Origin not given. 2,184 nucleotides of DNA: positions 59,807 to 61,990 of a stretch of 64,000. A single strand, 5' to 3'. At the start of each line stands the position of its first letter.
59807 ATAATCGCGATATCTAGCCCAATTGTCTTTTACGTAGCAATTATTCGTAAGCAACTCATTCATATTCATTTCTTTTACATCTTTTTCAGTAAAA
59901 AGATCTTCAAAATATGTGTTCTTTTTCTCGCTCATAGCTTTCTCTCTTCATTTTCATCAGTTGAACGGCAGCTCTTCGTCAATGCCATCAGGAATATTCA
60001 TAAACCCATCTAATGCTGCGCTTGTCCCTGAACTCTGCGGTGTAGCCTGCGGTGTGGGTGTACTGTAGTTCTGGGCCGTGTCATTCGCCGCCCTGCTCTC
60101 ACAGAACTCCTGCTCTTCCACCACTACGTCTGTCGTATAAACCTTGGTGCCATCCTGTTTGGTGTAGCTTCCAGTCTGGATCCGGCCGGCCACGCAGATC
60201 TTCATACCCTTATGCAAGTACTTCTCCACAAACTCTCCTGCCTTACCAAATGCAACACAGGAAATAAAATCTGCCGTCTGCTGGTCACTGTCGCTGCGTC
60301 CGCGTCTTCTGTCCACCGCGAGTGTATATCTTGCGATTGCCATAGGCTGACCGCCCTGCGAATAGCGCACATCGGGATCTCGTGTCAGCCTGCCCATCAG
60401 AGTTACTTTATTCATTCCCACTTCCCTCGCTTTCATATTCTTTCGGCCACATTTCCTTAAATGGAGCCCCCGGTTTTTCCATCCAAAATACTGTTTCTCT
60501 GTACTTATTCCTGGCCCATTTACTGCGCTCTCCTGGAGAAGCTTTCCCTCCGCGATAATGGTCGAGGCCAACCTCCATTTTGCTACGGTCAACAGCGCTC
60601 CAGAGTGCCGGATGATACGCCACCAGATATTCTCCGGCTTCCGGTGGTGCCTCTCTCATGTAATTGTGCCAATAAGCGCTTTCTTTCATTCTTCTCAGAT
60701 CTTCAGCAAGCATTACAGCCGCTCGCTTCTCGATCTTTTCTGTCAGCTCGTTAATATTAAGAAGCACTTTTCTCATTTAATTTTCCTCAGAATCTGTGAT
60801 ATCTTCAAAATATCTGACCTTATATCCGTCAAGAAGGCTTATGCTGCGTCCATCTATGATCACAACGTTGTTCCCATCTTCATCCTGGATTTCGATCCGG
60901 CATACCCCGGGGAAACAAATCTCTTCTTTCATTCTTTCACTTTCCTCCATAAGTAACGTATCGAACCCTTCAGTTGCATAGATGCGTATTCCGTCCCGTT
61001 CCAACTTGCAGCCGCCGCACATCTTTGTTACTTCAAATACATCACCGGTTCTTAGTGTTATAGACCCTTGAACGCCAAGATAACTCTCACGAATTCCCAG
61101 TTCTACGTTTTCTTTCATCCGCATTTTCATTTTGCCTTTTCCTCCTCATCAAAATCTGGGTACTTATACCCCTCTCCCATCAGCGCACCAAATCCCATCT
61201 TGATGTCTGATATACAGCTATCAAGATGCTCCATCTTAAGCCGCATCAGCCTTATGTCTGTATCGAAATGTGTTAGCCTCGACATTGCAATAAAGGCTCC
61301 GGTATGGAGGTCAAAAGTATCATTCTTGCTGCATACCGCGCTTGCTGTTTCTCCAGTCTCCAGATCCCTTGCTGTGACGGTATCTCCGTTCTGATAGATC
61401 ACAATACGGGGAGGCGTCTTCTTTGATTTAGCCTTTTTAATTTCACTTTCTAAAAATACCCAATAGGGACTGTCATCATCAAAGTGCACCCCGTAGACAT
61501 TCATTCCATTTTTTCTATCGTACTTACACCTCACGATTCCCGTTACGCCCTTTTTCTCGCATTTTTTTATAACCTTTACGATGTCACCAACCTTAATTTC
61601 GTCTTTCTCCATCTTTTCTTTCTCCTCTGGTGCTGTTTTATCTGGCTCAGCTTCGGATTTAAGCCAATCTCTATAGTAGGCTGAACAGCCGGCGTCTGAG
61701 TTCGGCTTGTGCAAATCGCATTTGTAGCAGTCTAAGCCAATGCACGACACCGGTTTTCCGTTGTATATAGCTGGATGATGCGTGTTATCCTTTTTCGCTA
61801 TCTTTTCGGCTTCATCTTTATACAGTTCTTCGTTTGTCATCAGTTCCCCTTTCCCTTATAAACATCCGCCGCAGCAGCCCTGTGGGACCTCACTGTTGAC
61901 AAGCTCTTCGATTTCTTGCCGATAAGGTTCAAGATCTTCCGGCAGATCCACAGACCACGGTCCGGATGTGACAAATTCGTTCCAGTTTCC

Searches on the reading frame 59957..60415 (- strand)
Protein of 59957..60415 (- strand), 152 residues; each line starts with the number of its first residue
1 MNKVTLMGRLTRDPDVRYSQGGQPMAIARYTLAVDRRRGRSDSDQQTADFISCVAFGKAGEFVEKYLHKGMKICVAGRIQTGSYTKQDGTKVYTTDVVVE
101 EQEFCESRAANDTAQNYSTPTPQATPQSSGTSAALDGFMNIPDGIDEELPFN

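Call 82: find_encoding_contigs(protein=window:59957-60415:-, flank=10000, max_places=10)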
Protein window:59957-60415:- (152 aa): 2 contigs read that carry it; 2 places shown.
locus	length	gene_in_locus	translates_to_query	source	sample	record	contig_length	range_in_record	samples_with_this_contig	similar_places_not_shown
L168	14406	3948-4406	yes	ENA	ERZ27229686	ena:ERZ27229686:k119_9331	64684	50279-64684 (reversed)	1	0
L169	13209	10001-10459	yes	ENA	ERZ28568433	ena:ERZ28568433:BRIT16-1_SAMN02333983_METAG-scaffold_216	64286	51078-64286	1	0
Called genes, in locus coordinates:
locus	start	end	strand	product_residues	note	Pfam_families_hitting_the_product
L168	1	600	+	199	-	?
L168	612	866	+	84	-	-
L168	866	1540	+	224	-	-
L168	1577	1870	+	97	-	-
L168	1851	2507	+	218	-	-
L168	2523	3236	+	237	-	-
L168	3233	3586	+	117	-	-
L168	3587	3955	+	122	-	-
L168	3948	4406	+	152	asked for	PF00436:SSB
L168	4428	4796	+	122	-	-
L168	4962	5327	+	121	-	-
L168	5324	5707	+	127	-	PF03692:CxxCxxCC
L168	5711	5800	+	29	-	-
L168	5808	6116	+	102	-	-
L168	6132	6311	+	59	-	-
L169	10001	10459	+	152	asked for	PF00436:SSB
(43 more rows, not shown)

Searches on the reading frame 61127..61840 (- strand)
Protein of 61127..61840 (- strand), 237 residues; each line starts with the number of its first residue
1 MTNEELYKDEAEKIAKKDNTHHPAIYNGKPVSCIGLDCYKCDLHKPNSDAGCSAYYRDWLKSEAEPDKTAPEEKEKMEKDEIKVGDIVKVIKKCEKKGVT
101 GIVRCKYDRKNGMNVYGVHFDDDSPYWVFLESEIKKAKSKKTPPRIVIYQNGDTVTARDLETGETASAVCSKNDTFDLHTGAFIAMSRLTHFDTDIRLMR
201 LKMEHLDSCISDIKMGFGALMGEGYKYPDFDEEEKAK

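Call 84: find_encoding_contigs(protein=window:61127-61840:-, flank=10000, max_places=10)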
Protein window:61127-61840:- (237 aa): 1 contig read that carries it; 1 place shown.
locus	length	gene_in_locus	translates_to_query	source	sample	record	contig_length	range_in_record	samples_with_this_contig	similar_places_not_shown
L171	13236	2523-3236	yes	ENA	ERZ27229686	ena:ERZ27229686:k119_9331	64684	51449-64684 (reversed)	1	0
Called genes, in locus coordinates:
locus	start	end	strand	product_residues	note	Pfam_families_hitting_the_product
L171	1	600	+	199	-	?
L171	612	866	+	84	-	-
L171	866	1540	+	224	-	-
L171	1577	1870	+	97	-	-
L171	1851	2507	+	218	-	-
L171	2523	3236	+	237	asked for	-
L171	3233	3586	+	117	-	-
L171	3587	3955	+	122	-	-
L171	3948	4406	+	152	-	PF00436:SSB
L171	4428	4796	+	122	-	-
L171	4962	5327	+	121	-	-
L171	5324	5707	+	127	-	PF03692:CxxCxxCC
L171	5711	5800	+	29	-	-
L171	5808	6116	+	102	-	-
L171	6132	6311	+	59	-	-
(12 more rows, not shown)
